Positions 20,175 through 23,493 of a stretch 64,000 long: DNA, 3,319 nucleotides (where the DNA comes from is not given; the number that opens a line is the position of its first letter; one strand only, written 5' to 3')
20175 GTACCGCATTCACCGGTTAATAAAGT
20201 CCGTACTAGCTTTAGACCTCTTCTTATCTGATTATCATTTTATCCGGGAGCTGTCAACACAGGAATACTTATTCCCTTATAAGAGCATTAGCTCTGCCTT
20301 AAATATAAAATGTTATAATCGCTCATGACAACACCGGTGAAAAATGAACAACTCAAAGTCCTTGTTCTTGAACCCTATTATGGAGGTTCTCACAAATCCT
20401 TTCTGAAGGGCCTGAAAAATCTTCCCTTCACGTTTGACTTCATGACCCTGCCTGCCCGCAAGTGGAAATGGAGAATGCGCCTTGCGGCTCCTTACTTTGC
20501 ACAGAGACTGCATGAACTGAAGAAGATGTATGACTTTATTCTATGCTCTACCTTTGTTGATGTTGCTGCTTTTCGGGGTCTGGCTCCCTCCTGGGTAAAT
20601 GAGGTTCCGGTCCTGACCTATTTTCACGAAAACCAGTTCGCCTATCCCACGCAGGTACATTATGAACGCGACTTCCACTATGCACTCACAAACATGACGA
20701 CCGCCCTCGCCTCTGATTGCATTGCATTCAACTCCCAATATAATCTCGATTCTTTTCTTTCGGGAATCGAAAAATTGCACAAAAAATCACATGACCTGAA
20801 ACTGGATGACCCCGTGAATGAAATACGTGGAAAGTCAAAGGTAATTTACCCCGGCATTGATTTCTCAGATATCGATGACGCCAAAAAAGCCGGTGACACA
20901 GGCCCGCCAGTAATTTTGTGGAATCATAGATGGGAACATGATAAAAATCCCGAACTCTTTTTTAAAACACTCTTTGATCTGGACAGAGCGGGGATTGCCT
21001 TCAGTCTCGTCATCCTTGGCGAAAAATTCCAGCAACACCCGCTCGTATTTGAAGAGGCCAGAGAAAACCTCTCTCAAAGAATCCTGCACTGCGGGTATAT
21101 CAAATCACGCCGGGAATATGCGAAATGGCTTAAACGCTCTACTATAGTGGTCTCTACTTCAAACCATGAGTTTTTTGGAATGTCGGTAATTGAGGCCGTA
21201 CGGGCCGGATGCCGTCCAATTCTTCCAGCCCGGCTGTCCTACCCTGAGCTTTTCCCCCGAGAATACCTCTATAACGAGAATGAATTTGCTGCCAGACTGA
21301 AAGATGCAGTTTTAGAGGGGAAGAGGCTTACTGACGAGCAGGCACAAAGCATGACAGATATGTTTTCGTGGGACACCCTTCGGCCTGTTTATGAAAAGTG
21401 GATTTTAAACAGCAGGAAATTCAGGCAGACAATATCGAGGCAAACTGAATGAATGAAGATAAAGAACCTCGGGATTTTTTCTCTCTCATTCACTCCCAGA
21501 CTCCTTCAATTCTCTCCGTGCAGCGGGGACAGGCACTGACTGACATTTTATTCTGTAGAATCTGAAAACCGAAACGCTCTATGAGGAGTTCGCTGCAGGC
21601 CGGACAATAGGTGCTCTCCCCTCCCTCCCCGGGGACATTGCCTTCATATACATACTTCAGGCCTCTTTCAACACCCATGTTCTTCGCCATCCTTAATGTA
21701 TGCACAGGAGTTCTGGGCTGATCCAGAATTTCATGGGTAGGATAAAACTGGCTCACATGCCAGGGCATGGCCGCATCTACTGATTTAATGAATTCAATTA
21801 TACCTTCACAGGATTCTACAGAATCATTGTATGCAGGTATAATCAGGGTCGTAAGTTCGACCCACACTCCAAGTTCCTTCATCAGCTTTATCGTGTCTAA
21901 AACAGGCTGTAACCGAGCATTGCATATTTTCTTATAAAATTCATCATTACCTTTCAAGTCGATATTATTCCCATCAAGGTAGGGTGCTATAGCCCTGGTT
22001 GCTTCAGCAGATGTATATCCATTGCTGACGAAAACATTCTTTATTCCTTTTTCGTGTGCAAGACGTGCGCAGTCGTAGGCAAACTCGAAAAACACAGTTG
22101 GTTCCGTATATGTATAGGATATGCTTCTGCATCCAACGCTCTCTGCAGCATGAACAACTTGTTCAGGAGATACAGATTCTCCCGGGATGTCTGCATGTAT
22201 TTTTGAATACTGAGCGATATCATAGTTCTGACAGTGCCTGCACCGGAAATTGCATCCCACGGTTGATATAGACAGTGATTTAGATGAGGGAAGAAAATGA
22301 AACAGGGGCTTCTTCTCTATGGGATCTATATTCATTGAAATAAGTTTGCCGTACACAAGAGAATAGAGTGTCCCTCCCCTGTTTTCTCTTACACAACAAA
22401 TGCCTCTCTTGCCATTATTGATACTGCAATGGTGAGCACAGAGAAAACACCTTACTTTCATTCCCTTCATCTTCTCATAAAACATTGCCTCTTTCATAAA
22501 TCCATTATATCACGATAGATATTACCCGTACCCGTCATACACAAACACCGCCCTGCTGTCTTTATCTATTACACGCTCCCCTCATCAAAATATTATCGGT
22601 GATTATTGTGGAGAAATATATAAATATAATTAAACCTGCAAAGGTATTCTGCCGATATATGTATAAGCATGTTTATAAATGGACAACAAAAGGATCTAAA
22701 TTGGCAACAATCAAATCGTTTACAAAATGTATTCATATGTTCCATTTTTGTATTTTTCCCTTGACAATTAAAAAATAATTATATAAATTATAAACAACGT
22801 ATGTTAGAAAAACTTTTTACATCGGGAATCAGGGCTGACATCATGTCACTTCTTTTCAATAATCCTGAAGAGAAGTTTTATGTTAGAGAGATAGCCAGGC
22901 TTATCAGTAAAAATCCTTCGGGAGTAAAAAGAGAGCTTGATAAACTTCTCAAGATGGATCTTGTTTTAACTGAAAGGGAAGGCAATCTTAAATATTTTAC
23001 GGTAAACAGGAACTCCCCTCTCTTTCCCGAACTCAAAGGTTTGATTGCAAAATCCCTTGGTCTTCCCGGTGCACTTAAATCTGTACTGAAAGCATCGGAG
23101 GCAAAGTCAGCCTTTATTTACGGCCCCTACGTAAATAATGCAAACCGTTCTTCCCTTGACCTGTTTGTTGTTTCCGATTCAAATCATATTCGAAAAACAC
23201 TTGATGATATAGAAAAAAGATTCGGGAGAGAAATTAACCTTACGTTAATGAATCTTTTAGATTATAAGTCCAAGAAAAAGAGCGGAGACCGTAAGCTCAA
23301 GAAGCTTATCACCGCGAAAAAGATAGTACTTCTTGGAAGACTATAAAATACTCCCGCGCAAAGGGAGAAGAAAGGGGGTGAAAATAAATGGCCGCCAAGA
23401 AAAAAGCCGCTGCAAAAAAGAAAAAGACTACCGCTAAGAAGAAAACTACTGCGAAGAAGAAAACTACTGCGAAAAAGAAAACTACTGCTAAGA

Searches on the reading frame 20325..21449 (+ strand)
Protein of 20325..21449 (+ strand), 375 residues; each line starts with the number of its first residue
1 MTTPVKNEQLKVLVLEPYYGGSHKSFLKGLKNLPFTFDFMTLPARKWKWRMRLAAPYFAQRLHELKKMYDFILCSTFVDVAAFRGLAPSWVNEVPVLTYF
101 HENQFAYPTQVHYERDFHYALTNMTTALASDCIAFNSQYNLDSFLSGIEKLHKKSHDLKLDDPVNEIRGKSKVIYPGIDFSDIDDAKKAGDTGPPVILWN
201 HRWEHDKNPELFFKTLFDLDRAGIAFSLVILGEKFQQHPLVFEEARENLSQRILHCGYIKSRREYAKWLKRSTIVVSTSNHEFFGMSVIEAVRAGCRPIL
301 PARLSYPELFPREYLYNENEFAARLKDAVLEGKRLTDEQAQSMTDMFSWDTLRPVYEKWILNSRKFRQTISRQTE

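Call 30: search_protein_families(library=pfam, proteins=[window:20325-21449:+], max_evalue=0.01)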
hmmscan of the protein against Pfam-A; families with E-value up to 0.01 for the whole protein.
window:20325-21449:+ (375 aa): 4 families
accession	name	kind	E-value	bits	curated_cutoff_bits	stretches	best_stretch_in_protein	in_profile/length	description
PF12038.13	QTMAN_N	-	5.9e-58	195.8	25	1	11-178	1-168/168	tRNA-queuosine alpha-mannosyltransferase N-terminal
PF00534.26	Glycos_transf_1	-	5.9e-13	49.1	26.4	1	184-310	5-131/172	Glycosyl transferases group 1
PF13692.12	Glyco_trans_1_4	-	1.2e-07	32.5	27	1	195-300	2-105/142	Glycosyl transferases group 1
PF20706.3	GT4-conflict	-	2.2e-05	24.1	26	1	173-296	176-306/385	Family 4 Glycosyltransferase in conflict systems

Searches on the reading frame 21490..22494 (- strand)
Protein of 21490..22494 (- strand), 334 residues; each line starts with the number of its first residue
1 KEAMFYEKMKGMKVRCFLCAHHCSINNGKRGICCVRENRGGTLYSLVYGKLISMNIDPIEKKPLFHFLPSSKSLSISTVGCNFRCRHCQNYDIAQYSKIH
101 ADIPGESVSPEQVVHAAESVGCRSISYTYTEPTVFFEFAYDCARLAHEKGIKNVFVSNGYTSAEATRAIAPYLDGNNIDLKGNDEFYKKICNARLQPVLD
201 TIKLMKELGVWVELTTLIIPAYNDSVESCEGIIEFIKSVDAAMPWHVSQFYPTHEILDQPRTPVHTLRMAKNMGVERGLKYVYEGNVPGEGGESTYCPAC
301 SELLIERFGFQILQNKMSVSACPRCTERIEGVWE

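Call 30: search_protein_families(library=pfam, proteins=[window:21490-22494:-], max_evalue=0.01)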
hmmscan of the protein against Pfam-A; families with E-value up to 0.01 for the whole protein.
window:21490-22494:- (334 aa): 2 families
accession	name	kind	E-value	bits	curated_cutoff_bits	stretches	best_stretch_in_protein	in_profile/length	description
PF04055.27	Radical_SAM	-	1e-22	81.5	29.5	1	76-225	2-157/166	Radical SAM superfamily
PF13353.11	Fer4_12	-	0.0056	17.4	22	1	78-172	12-105/137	4Fe-4S single cluster domain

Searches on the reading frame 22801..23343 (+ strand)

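Call 30: search_protein_families(library=pfam, proteins=[window:22801-23343:+], max_evalue=0.01)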
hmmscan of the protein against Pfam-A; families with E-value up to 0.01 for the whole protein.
window:22801-23343:+ (181 aa): 4 families
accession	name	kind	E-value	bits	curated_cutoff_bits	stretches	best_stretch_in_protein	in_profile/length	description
PF01022.26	HTH_5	-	0.00022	21.5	22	1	10-55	3-45/47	Bacterial regulatory protein, arsR family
PF25212.1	HVO_A0114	-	0.00024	21.3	27.6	1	26-66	37-77/84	HVO_A0114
PF07381.18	EarA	-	0.0026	18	22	0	5-43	5-43/90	EarA-like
PF18765.7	Polbeta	-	0.0027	18.3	26.9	1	93-151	4-70/93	Polymerase beta, Nucleotidyltransferase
